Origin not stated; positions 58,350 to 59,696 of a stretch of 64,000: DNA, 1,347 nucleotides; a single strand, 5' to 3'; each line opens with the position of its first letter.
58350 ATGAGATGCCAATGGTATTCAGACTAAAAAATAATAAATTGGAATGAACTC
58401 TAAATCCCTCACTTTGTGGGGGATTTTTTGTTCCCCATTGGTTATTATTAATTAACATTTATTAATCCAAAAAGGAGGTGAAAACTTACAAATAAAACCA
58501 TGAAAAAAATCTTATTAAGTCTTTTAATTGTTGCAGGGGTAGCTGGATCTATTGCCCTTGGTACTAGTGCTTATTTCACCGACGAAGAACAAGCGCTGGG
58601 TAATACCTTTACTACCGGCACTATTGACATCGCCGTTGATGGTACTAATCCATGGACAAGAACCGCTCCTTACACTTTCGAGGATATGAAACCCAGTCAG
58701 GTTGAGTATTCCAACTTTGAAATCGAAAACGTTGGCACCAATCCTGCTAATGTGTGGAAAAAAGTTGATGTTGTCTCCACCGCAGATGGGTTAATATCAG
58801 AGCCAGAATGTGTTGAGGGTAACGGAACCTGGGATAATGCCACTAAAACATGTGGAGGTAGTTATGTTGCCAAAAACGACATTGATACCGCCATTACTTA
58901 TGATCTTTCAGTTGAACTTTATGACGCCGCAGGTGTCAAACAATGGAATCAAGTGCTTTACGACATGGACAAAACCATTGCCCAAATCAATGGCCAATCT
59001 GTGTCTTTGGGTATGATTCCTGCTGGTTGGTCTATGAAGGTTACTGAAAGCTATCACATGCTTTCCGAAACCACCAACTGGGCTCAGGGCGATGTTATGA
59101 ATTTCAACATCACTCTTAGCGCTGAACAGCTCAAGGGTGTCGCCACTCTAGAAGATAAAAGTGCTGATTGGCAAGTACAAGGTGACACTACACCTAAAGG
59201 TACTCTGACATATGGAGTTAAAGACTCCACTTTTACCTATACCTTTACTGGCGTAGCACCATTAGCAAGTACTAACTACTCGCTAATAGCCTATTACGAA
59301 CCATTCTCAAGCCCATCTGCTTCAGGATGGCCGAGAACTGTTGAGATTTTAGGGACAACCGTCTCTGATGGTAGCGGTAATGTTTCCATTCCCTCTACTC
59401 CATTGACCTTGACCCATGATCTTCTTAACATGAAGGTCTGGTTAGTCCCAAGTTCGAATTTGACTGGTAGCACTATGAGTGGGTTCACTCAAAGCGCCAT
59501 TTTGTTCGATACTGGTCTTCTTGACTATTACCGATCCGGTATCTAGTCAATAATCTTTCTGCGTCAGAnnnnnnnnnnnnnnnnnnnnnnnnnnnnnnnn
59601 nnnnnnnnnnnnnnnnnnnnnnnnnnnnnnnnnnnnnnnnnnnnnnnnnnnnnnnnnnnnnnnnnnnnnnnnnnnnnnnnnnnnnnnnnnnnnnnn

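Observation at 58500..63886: SipW / TasA-like surface-fibre gene cluster with at least two SipW-cognate substrates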

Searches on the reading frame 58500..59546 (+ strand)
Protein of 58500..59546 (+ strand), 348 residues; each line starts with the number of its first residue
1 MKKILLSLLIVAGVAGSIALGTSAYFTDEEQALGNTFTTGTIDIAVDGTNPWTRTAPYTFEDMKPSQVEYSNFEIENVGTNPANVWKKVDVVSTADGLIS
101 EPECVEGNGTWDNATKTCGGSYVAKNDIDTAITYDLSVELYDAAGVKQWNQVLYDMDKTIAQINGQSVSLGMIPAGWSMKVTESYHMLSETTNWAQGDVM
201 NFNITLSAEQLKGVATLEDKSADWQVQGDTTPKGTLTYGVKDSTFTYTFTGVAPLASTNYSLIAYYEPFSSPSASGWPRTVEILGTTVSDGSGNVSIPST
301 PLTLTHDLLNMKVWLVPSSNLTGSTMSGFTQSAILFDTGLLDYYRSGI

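Call 3: search_protein_families(library=pfam, proteins=[window:58500-59546:+], max_evalue=0.1)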
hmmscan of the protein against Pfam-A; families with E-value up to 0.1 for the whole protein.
window:58500-59546:+ (348 aa): 1 family
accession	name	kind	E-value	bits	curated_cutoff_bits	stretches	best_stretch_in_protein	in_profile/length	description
PF12389.13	Peptidase_M73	-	3.5e-08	34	22.5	1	14-80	15-75/196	Camelysin metallo-endopeptidase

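Call 4: search_protein_families(library=ncbifam, proteins=[window:58500-59546:+], max_evalue=0.1)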
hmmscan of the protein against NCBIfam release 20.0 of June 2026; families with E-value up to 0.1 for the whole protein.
window:58500-59546:+ (348 aa): 2 families
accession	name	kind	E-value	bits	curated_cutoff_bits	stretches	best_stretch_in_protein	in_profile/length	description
TIGR04088.1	cognate_SipW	domain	2.9e-07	30.5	19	1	9-42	2-34/34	SipW-dependent-type signal peptide-containing protein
NF047380.1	photo_II_xxx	equivalog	0.051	13.8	80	0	4-30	3-28/75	photosystem II protein, Psb35-related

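Call 7: find_homologous_proteins(query=window:58500-59546:+, max_evalue=0.001)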
Query window:58500-59546:+ (348 aa): 268 proteins with E <= 0.001 among 4689 candidates; the best 120 are listed.
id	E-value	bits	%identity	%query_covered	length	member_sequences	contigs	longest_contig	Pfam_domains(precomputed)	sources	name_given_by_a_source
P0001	3.0e-228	775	100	100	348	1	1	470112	PF12389.14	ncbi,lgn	-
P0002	2.0e-136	473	66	100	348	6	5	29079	PF12389.14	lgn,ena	-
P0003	2.2e-132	459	61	100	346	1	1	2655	PF12389.14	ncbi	-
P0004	6.7e-132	458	62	100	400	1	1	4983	PF12389.14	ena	-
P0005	1.6e-131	457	61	99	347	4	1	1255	PF12389.14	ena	-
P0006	2.3e-131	456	65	100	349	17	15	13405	PF12389.14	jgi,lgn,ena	-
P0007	7.9e-131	454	62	100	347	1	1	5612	PF12389.14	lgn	-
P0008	2.7e-127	443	61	99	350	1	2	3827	PF12389.14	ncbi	-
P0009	3.4e-127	442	63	100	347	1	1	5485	PF12389.14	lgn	-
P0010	4.4e-127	442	60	99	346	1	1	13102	PF12389.14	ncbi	-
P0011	1.8e-123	430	60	99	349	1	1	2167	PF12389.14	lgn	-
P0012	1.9e-122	427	60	100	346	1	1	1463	PF12389.14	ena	-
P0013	1.6e-121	424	58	100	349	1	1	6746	PF12389.14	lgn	-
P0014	2.7e-121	423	59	100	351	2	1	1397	PF12389.14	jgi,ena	-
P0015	6.7e-121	422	58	98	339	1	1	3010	PF12389.14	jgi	-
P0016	1.8e-120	420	58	100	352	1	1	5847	PF12389.14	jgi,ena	-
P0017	2.8e-120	420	60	99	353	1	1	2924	PF12389.14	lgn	-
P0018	7.5e-120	418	58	100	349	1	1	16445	PF12389.14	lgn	-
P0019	9.6e-120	418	59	100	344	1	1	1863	PF12389.14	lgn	-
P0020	1.0e-119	418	60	100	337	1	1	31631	PF12389.14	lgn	-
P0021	1.3e-119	417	56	99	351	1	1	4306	PF12389.14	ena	-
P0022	1.9e-119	417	59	100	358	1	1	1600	PF12389.14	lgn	-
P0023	2.4e-118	413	55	100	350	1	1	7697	PF12389.14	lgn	-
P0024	3.4e-118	413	57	98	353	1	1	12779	PF12389.14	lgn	-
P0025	8.4e-118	412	58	100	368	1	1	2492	PF12389.14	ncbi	-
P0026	9.4e-118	411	57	100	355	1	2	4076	PF12389.14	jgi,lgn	-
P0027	4.9e-117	409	56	100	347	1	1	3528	PF12389.14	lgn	-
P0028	5.4e-117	409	57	100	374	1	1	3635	PF12389.14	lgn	-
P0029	1.7e-116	407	57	100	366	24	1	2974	PF12389.14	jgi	-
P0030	1.8e-116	407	56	96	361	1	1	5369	PF12389.14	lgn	-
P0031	1.4e-115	404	54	100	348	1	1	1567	PF12389.14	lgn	-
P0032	3.1e-115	403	55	100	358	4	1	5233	PF12389.14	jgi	-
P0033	1.9e-114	400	57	100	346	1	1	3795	PF12389.14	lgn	-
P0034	3.1e-113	397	56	100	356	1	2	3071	PF12389.14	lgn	-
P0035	3.1e-113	396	54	100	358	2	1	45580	PF12389.14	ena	-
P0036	5.7e-113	396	56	100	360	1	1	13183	PF12389.14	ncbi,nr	ncbi:MAG: TasA family protein [bacterium]|nr:TasA family protein [bacterium]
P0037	8.2e-112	392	56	98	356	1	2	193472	PF12389.14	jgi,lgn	-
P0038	9.2e-112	392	56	100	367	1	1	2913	PF12389.14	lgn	-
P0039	1.2e-111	391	55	99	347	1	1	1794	PF12389.14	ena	-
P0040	3.5e-111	390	54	99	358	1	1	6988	PF12389.14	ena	-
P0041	7.2e-111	389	56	100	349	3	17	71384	PF12389.14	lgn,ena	-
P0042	3.6e-110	386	53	100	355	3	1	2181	PF12389.14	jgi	-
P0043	4.6e-110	386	55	99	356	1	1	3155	PF12389.14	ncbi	-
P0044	9.3e-110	385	54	99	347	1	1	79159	PF12389.14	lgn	-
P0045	1.3e-109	385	54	100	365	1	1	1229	PF12389.14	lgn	-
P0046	2.6e-108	380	55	98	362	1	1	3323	PF12389.14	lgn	-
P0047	1.7e-107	378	53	100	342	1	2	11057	PF12389.14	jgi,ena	-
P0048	2.2e-107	377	52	99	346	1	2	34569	PF12389.14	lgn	-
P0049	9.8e-107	375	56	99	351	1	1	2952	PF12389.14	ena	-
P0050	8.1e-106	372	53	100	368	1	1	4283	PF12389.14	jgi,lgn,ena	-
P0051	2.1e-105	371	54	99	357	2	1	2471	PF12389.14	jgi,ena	-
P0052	4.1e-105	370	51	99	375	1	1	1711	PF12389.14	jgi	jgi:predicted ribosomally synthesized peptide with SipW-like signal peptide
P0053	8.9e-105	369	49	100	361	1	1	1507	PF12389.14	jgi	-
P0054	1.1e-103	365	53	99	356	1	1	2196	PF12389.14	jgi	-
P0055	2.2e-103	364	54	99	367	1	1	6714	PF12389.14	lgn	-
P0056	6.7e-103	363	55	100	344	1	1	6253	PF12389.14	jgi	jgi:predicted ribosomally synthesized peptide with SipW-like signal peptide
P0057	7.4e-103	362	52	99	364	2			PF12389.14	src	-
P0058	2.1e-102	361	53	99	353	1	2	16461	PF12389.14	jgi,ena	-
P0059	6.8e-102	359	50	99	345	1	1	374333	PF12389.14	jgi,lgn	jgi:predicted ribosomally synthesized peptide with SipW-like signal peptide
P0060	1.7e-101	358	54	99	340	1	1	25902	PF12389.14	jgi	-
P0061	4.9e-101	356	54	98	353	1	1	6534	PF12389.14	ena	-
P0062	5.7e-101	356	55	99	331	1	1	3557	PF12389.14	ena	-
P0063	1.8e-100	355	52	99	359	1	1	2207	PF12389.14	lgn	-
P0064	2.1e-100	354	52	99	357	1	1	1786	PF12389.14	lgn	-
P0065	2.5e-99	351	52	100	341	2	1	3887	PF12389.14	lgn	-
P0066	1.0e-98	349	50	98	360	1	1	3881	PF12389.14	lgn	-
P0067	1.2e-98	348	50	100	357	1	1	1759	PF12389.14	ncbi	-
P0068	1.9e-98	348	52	99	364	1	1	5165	PF12389.14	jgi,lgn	jgi:predicted ribosomally synthesized peptide with SipW-like signal peptide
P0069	5.0e-98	346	53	100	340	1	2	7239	PF12389.14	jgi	-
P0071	9.7e-97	342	50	99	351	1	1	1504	PF12389.14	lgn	-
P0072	9.9e-97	342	53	99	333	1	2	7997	PF12389.14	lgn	-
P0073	1.1e-96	342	55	100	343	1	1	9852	PF12389.14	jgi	jgi:predicted ribosomally synthesized peptide with SipW-like signal peptide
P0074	1.9e-96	341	51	100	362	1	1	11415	PF12389.14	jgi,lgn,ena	-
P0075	7.2e-96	339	50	100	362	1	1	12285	PF12389.14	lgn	-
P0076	5.0e-95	337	52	100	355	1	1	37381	PF12389.14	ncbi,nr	ncbi:MAG: TasA family protein [Candidatus Levybacteria bacterium]|nr:TasA family protein [Candidatus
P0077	5.4e-95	337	49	99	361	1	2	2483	PF12389.14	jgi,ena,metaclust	metaclust:\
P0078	2.2e-94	334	52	99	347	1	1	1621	PF12389.14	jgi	-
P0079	3.9e-94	334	48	99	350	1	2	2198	PF12389.14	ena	-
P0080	5.8e-94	333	51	98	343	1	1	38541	PF12389.14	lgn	-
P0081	7.7e-94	333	53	99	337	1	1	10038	PF12389.14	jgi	jgi:predicted ribosomally synthesized peptide with SipW-like signal peptide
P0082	8.2e-94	333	51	100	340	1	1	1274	PF12389.14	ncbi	-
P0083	1.5e-93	332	49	100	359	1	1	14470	PF12389.14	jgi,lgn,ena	-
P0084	1.7e-93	332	46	100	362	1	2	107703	PF12389.14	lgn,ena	-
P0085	1.7e-92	328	50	99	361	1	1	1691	PF12389.14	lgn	-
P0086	4.3e-91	324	49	99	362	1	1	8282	PF12389.14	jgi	-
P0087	2.1e-90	321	52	100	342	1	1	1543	PF12389.14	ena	-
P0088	1.1e-89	319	50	100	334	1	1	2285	PF12389.14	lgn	-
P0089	8.2e-89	316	51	95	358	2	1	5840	PF12389.14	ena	-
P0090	1.1e-88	316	48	99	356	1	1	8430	PF12389.14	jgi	jgi:spore coat-associated protein N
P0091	3.2e-88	314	50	99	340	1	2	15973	PF12389.14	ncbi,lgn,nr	ncbi:MAG: TasA family protein [Candidatus Pacebacteria bacterium]|nr:TasA family protein [Candidatus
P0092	1.1e-87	313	48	100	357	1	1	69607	PF12389.14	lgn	-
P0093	1.3e-86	309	48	100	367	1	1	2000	PF12389.14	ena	-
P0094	3.1e-86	308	51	96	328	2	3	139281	PF12389.14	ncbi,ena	-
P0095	1.1e-85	306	51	93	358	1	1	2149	PF12389.14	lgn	-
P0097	1.6e-85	305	49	99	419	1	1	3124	PF12389.14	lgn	-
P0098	1.6e-85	305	48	99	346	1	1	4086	PF12389.14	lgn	-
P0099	5.4e-85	304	48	100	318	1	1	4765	PF12389.14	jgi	jgi:predicted ribosomally synthesized peptide with SipW-like signal peptide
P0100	1.2e-84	302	49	100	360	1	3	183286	PF12389.14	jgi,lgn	jgi:predicted ribosomally synthesized peptide with SipW-like signal peptide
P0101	3.0e-84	301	49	98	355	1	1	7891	PF12389.14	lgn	-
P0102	5.0e-84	300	47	100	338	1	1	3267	PF12389.14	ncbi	-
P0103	7.6e-84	300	48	99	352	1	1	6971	PF12389.14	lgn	-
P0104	1.9e-83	299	47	99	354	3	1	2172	PF12389.14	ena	-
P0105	3.9e-83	298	49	98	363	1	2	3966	PF12389.14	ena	-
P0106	6.4e-83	297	46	99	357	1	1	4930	PF12389.14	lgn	-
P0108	4.5e-82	294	54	80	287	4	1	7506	PF12389.14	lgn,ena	-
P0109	5.8e-81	290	47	99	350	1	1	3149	PF12389.14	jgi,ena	-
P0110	8.8e-81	290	47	99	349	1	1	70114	PF12389.14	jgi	jgi:predicted ribosomally synthesized peptide with SipW-like signal peptide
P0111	3.6e-80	288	47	99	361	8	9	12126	PF12389.14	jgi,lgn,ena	jgi:predicted ribosomally synthesized peptide with SipW-like signal peptide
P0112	1.6e-79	286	48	93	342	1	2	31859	PF12389.14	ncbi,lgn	-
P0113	2.8e-79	285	44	99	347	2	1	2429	PF12389.14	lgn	-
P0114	7.1e-79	284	48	96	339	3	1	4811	PF12389.14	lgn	-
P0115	1.1e-78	283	46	99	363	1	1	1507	PF12389.14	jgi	jgi:predicted ribosomally synthesized peptide with SipW-like signal peptide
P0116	4.4e-78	281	46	100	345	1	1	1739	PF12389.14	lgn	-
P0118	5.1e-77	277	44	98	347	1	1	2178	PF12389.14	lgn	-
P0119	5.3e-77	277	47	99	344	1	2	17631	PF12389.14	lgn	-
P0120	1.8e-76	276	45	100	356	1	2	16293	PF12389.14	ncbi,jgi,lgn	-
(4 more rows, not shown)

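Call 8: search_solved_structures(query=window:58500-59546:+, max_evalue=10, show_alignments=2)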
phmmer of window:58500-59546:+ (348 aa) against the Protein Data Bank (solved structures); distinct sequences matched with E-value up to 10: 1.
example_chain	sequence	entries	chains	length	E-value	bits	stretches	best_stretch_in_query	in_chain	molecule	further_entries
2cqd_A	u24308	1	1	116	1.4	11.2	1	240-271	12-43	RNA-binding region containing protein 1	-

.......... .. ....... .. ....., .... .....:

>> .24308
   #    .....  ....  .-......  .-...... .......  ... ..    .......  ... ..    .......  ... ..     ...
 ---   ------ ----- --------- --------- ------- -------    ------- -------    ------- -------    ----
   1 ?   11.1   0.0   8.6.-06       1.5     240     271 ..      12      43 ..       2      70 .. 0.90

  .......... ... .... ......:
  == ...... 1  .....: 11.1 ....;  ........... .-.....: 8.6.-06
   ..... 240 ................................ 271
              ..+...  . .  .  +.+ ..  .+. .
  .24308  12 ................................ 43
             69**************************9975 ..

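Call 11: find_related_loci(query=A1, collection=genome_contigs, flank=10000)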
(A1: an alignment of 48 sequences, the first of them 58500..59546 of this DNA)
Query A1 (348 aa) in genome_contigs; peptide patterns used: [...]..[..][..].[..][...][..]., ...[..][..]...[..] (x = any residue, [..] = any of these).
135 stretches matched a pattern; 77 encode a relative of the query (tblastn E <= 1e-3); 77 distinct loci.
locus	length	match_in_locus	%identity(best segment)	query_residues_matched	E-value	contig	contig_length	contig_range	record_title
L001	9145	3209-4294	57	4-348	2e-124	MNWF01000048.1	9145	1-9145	MAG: Parcubacteria group bacterium CG1_02_40_25 cg1_0.2_scaffold_7741_c, whole genome shotgun sequence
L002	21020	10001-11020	51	2-346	3e-104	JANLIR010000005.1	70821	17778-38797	MAG: Candidatus Wolfebacteria bacterium isolate S40-20 k99_370412, whole genome shotgun sequence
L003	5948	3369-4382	48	4-346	1e-100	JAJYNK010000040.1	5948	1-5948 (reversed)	MAG: bacterium isolate DBS2-4.bin65 NODE_24173_length_5948_cov_1.8636, whole genome shotgun sequence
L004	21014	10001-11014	51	1-346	2e-97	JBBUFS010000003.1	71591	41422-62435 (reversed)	MAG: Patescibacteria group bacterium isolate H43-bin098_1 H43_bin098_1_000000000003, whole genome shotgun sequence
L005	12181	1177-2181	50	2-346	8e-97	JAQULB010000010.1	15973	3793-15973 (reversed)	MAG: Candidatus Paceibacterota bacterium isolate STD1_120 NODE_8820_length_15973_cov_5.778682_Sandtown_D1, whole genome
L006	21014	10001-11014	50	21-346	1e-94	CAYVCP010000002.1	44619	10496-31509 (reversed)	MAG TPA_asm: uncultured Candidatus Saccharibacteria bacterium isolate SRP178699_co2_503 genome assembly, contig: NODE_28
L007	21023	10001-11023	48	1-343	2e-91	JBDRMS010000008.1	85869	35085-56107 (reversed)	MAG: bacterium isolate MEGAHIT-group-1.842 k141_2031008, whole genome shotgun sequence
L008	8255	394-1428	48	2-348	3e-90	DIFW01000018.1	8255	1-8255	MAG TPA_asm: Patescibacteria group bacterium UBA5738 UBA5738_contig_48882, whole genome shotgun sequence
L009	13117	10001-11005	44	1-346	4e-79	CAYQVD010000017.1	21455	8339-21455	MAG TPA_asm: uncultured Bdellovibrionales bacterium isolate SRP191223_co1_93 genome assembly, contig: NODE_2195_length_2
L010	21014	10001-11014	47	4-343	1e-78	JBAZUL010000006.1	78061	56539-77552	MAG: Patescibacteria group bacterium isolate SO_2017_GW1_227 NODE_1942_length_78061_cov_3.465047_OW334_2017, whole genom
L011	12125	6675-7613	42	1-348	5e-77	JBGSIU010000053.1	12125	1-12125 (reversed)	MAG: Patescibacteria group bacterium isolate JTS-AC14 k141_3897120, whole genome shotgun sequence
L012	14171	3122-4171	42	1-348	1e-74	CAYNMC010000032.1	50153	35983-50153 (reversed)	MAG TPA_asm: uncultured Pseudomonadales bacterium isolate SRP231805_co4_157 genome assembly, contig: k141_449744, whole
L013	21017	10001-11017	42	1-343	6e-74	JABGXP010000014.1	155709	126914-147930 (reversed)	MAG: bacterium isolate SI034_bin78 k141_1356190, whole genome shotgun sequence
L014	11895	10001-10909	44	1-346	1e-70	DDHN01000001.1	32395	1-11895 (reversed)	MAG TPA_asm: Patescibacteria group bacterium UBA1875 UBA1875_contig_3286, whole genome shotgun sequence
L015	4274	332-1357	41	1-346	5e-70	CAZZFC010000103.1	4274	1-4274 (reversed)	MAG TPA_asm: uncultured Candidatus Saccharibacteria bacterium isolate binchicken_co387_616 genome assembly, contig: NODE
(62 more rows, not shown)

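Call 17: predict_structure(alignment_id=A1)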
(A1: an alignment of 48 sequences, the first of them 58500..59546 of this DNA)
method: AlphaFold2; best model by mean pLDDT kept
length: 348 residues; sequences in the alignment: 48
mean_pLDDT: 86.3   pTM: 0.80
mean pLDDT of the five models: 86.3, 84.4, 84.1, 82.6, 82.2
residues with pLDDT >= 90: 233; 70-90: 71; 50-70: 18; < 50: 26
segments of 3 or more residues with pLDDT < 50: 1-24
pLDDT, mean of each block of 10 residues (from residue 1): 34 38 50 72 88 75 88 94 93 91 95 95 93 95 90 94 95 94 95 91 91 93 89 96 95 98 78 73 96 97 91 95 93 90 85
secondary structure, 60 per line:
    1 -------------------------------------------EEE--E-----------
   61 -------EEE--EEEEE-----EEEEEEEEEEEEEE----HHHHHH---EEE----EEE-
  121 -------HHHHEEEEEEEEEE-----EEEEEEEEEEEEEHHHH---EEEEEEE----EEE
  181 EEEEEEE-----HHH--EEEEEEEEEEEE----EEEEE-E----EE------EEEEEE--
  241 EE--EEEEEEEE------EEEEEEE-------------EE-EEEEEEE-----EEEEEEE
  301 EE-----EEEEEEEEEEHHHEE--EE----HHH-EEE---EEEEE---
elements in order: E44-46 E68-70 E73-77 E83-96 H101-106 E110-112 E117-119 H128-131 E132-141 E147-159 H160-163 E167-173 E178-187 E198-209 E214-218 E233-238 E245-252 E259-265 E282-288 E294-302 E308-317 E335-337 E341-345
